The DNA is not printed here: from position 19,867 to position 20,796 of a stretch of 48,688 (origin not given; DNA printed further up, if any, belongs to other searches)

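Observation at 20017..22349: Candidate undescribed three-gene system: DUF1802-like, DUF1152-like (GIGGGGD loop) and an unknown protein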

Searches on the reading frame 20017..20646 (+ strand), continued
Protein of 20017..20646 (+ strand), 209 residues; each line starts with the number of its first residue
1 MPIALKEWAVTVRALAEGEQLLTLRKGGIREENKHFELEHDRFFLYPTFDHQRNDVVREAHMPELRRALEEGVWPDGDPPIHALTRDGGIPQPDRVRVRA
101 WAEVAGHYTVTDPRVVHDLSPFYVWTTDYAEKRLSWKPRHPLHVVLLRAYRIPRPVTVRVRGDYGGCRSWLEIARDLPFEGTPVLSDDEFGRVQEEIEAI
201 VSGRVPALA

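Call 86: list_cluster_members(proteins=[L101:8772-9530:+, L114:8664-9419:+, L111:8737-9492:+, L129:8717-9475:+, L147:8738-9493:+, L152:5591-6337:+, L106:6799-7560:+, L122:7205-7963:+, L104:8657-9415:+, L126:1885-2637:+])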
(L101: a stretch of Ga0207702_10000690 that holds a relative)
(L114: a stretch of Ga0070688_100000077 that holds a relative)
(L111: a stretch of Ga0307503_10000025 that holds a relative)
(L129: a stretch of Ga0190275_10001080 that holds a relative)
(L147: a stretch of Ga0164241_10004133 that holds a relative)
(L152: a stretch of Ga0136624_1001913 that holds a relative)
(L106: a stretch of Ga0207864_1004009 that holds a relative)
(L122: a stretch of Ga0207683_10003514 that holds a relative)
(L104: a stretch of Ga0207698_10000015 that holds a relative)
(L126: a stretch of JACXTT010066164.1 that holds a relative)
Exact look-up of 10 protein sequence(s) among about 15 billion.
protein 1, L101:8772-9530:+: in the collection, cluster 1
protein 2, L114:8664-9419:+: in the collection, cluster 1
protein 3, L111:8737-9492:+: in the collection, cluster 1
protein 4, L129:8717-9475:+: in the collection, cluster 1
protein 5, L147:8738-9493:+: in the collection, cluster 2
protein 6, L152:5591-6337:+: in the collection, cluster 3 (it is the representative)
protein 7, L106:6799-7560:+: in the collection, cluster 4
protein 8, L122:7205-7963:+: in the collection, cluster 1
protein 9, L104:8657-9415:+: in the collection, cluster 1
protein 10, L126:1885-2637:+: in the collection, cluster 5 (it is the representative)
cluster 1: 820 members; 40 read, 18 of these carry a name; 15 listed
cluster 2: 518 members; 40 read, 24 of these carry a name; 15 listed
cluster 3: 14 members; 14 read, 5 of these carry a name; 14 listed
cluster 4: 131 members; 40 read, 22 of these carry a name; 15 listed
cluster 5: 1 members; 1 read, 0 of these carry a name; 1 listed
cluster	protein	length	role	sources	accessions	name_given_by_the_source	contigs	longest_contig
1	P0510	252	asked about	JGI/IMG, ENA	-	-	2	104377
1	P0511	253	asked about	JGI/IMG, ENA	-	-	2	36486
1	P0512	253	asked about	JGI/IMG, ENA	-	-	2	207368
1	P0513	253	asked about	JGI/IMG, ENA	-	-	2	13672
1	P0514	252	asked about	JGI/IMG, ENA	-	-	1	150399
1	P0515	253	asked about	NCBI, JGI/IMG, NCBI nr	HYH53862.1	MAG TPA: hypothetical protein VD761_07000 [Solirubrobacterales bacterium] | hypothetical protein [Solirubrobacterales bacterium]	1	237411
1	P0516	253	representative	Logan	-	-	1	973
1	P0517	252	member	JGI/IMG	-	hypothetical protein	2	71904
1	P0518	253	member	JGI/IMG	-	hypothetical protein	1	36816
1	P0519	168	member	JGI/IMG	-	hypothetical protein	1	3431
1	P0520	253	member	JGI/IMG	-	hypothetical protein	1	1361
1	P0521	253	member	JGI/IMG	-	hypothetical protein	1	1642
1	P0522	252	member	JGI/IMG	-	hypothetical protein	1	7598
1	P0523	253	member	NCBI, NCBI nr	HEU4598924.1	MAG TPA: hypothetical protein VFS26_04195 [Solirubrobacterales bacterium] | hypothetical protein [Solirubrobacterales bacterium]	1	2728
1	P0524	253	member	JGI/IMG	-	hypothetical protein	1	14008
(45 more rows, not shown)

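Call 100: search_protein_families(library=pfam, proteins=[L094:412-1113:+, L094:69-404:+, L095:2017-3021:+, L095:3139-4758:+, L095:569-1240:-, L160:1051-1926:+, L160:1975-2502:+, L089:7035-7484:+, L089:7494-7958:+, L096:1299-2120:+], max_evalue=0.0001)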
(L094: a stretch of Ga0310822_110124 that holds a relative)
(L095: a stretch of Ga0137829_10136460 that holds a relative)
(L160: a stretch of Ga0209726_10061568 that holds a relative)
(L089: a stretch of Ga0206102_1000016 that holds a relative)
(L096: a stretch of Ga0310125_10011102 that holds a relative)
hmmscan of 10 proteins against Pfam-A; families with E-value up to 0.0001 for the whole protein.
L094:412-1113:+ (233 aa): 0 families

L094:69-404:+ (111 aa): 1 family
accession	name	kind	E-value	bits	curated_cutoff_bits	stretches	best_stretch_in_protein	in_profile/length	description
PF02452.23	PemK_toxin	-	3.4e-26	92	23.1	1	5-108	1-107/109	PemK-like, MazF-like toxin of type II toxin-antitoxin system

L095:2017-3021:+ (334 aa): 1 family
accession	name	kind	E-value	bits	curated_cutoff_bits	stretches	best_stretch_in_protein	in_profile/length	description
PF00248.27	Aldo_ket_red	-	4.6e-54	183.9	24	1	15-317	1-290/291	Aldo/keto reductase family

L095:3139-4758:+ (540 aa): 2 families
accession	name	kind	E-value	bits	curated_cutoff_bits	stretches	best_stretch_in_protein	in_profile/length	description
PF01326.24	PPDK_N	-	8.3e-57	193.4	27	3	67-297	79-223/328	Pyruvate phosphate dikinase, AMP/ATP-binding domain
PF00391.29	PEP-utilizers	-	8.3e-23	80.2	23.1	1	428-508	4-72/72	PEP-utilising enzyme, mobile domain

L095:569-1240:- (223 aa): 0 families

L160:1051-1926:+ (291 aa): 2 families
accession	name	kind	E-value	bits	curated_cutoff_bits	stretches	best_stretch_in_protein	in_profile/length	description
PF01386.24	Ribosomal_L25p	-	1.1e-08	35.8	23.6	1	3-58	1-55/82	Ribosomal L25p family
PF13505.12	OMP_b-brl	-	9.5e-05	23.1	28.7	0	132-276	43-163/175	Outer membrane protein beta-barrel domain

L160:1975-2502:+ (176 aa): 1 family
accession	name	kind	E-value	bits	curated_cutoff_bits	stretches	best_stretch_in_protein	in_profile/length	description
PF04392.18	ABC_sub_bind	-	5e-14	52.7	25.9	1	34-173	7-154/293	ABC transporter substrate binding protein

L089:7035-7484:+ (149 aa): 1 family
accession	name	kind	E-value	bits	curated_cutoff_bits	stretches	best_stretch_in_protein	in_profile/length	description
PF00210.30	Ferritin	-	5.2e-28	98.2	24.5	1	12-148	3-136/142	Ferritin-like domain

L089:7494-7958:+ (154 aa): 0 families

L096:1299-2120:+ (273 aa): 1 family
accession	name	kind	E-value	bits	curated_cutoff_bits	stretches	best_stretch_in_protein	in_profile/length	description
PF01026.27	TatD_DNase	-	7.5e-58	196.3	27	1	17-264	2-252/253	TatD related DNase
